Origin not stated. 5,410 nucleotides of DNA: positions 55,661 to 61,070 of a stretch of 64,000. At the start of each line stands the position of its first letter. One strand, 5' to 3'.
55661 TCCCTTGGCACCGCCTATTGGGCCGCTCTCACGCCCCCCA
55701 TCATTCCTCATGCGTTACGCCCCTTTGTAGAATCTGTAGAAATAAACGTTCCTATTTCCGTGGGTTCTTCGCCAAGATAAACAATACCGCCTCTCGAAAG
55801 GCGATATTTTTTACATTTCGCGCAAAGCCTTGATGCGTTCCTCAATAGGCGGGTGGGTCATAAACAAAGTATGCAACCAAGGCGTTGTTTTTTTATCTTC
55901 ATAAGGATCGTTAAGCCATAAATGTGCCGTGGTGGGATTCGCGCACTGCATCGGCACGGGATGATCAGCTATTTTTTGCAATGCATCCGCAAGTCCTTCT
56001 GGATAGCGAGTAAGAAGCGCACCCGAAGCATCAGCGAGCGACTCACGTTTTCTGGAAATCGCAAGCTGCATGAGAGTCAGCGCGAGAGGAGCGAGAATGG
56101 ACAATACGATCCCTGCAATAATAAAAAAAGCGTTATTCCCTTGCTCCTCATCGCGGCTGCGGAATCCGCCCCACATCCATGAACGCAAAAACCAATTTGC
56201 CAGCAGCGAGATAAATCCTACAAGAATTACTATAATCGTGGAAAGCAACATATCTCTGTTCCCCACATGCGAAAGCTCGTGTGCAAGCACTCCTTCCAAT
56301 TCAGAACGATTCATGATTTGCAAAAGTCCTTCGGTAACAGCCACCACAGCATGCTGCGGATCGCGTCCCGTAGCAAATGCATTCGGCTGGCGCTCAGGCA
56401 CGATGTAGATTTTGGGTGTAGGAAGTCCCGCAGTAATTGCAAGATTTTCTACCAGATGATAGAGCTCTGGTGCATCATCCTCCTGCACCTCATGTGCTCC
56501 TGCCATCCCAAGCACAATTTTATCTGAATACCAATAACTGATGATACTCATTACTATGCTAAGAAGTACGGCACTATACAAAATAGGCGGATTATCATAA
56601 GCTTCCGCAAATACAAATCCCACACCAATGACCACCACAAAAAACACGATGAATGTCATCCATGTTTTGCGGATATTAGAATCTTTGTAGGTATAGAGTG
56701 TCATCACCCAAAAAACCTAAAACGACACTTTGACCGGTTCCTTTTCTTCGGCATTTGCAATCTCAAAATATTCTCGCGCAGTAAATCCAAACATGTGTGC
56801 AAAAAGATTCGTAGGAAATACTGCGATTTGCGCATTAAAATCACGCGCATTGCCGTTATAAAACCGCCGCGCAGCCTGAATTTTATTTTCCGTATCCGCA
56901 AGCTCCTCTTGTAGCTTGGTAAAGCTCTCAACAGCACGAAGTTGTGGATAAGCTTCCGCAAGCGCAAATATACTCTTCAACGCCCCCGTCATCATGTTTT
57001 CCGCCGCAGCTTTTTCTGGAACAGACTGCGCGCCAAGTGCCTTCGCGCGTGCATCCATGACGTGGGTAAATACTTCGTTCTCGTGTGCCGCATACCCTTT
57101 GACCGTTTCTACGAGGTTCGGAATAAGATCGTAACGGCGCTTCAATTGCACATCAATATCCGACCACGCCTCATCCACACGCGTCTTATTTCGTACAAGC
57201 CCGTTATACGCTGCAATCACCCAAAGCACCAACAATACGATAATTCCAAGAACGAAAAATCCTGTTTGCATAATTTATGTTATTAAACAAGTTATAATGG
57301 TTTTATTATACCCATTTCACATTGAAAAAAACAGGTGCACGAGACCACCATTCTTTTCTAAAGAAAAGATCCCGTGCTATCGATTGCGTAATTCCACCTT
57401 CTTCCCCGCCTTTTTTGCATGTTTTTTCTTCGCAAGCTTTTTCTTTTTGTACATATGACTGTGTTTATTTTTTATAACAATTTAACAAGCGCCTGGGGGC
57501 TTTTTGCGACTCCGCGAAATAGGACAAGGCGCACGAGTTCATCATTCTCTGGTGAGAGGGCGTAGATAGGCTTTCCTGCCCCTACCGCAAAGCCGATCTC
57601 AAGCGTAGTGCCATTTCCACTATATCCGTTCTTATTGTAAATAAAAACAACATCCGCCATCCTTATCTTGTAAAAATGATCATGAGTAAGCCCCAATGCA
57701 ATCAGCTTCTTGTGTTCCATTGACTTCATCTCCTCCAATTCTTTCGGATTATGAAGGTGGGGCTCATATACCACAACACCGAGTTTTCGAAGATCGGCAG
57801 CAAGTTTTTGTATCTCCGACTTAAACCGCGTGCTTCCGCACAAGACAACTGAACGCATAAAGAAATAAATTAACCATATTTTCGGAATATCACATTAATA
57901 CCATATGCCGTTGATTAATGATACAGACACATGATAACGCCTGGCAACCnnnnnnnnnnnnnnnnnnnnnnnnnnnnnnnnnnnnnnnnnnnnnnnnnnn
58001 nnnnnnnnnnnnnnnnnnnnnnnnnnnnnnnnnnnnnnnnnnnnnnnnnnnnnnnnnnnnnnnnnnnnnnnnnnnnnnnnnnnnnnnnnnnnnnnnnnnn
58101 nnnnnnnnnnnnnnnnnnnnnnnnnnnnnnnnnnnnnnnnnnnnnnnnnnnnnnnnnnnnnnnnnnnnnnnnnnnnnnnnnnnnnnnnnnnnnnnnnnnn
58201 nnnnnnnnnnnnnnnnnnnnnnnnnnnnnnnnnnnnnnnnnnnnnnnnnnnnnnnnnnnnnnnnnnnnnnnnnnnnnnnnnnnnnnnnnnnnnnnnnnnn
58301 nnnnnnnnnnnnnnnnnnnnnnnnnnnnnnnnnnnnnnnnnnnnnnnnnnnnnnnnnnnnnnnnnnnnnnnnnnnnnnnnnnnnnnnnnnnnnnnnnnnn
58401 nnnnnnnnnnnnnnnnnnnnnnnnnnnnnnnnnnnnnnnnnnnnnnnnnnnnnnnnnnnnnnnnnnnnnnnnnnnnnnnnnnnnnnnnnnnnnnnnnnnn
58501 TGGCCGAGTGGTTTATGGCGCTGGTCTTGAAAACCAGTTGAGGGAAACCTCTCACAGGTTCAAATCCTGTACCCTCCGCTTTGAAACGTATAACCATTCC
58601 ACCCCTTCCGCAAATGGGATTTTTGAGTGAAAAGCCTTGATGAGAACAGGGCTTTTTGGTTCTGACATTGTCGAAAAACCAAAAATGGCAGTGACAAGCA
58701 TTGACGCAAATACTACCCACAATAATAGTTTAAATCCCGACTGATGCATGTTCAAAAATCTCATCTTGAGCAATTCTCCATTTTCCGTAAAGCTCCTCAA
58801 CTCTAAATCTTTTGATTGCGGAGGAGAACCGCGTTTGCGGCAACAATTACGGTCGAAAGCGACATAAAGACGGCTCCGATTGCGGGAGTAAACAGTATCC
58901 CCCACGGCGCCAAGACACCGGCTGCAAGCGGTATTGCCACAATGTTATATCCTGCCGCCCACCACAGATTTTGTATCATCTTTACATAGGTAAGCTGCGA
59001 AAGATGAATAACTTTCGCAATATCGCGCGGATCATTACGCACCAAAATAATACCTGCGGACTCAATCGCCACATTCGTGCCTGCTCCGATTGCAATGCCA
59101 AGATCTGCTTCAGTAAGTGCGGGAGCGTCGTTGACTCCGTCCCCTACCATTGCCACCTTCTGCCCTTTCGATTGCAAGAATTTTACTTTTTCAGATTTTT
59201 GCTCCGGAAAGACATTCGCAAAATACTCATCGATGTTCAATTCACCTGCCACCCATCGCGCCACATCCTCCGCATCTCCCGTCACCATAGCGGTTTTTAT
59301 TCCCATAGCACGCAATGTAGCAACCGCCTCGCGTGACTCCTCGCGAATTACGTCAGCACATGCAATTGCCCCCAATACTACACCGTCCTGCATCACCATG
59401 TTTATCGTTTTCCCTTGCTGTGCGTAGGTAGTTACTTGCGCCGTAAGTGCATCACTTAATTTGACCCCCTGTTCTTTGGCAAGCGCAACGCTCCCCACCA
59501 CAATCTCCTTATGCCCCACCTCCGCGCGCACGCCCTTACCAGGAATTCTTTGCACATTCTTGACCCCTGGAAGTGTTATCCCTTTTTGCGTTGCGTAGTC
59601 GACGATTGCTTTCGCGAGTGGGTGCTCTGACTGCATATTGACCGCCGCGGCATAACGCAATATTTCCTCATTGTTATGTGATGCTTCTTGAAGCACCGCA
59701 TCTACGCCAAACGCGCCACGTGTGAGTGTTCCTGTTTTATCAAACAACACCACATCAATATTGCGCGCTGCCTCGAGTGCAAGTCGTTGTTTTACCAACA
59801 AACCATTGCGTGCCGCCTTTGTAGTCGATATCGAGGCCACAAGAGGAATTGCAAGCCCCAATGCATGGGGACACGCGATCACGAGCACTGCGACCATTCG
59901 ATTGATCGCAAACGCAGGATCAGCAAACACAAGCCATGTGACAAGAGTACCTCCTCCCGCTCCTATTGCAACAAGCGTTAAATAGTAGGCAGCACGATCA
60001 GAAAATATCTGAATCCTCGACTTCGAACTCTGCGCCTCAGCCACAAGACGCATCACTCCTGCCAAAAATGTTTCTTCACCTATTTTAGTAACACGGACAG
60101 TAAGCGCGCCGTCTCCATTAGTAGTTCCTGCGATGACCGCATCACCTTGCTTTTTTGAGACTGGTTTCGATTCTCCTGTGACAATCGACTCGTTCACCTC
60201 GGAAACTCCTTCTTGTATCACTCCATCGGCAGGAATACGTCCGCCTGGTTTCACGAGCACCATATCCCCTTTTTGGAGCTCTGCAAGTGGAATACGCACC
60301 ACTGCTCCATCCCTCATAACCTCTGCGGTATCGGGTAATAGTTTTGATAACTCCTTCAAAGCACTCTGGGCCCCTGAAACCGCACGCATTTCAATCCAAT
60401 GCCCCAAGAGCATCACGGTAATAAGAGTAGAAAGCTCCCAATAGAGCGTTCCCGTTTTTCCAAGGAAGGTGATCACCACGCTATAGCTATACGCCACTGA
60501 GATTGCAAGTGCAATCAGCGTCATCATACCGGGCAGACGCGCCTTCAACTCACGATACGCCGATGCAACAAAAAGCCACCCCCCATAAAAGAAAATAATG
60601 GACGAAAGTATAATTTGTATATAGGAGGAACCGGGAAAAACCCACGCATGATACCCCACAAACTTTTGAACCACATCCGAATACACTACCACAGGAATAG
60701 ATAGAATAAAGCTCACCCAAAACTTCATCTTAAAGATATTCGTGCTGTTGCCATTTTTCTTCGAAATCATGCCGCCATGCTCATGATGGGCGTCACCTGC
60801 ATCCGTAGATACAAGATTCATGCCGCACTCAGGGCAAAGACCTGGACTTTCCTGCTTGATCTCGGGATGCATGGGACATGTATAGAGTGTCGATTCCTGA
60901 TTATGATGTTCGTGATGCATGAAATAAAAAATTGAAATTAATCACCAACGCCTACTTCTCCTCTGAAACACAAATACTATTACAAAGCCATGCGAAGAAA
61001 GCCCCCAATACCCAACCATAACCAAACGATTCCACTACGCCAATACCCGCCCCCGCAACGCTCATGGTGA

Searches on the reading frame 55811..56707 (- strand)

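Call 70: search_protein_families(library=pfam, proteins=[window:55811-56707:-], max_evalue=0.0001)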
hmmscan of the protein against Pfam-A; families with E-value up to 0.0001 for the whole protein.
window:55811-56707:- (298 aa): 1 family
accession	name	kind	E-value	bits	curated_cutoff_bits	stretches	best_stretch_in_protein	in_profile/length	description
PF01435.24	Peptidase_M48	-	5.7e-35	121.3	20.3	1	79-297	4-184/186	Peptidase family M48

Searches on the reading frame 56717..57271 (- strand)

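Call 70: search_protein_families(library=pfam, proteins=[window:56717-57271:-], max_evalue=0.0001)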
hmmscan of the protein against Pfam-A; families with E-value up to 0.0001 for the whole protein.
window:56717-57271:- (184 aa): 1 family
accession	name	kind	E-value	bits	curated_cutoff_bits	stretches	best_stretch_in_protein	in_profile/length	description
PF04011.17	LemA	-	1.7e-61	206.9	26.2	1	35-184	1-149/149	LemA family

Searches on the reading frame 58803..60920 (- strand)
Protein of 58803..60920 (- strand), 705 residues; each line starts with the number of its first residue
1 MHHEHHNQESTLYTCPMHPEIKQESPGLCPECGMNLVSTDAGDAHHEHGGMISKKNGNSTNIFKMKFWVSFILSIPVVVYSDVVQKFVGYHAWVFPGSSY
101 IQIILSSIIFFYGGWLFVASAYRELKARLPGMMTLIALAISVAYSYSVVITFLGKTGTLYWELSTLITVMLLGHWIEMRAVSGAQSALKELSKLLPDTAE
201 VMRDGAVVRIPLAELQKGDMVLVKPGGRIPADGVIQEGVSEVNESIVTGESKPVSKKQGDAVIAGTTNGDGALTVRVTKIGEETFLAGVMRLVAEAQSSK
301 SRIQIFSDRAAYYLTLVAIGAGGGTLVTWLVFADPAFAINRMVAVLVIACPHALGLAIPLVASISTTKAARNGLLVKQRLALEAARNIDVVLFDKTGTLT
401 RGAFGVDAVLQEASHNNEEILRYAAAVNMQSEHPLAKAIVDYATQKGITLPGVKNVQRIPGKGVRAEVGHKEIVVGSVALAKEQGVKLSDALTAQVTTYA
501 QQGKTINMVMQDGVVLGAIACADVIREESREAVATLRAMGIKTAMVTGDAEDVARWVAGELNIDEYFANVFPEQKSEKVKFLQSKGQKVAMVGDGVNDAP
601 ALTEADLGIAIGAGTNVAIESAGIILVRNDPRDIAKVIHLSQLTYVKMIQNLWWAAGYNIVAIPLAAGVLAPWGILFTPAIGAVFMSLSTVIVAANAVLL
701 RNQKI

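Call 70: search_protein_families(library=pfam, proteins=[window:58803-60920:-], max_evalue=0.0001)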
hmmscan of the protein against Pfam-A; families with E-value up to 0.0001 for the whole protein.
window:58803-60920:- (705 aa): 4 families
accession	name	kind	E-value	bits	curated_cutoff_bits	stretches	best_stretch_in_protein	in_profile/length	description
PF00122.25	E1-E2_ATPase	-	2.6e-54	184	28.1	1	193-372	1-181/181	E1-E2 ATPase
PF00702.32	Hydrolase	-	1.5e-34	120.6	26.4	1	388-606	1-191/191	haloacid dehalogenase-like hydrolase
PF19335.5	HMBD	-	2.9e-10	40.4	23.6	1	13-37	2-26/28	Heavy metal binding domain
PF08282.18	Hydrolase_3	-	1.8e-06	28.3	20.9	0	580-638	197-255/255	haloacid dehalogenase-like hydrolase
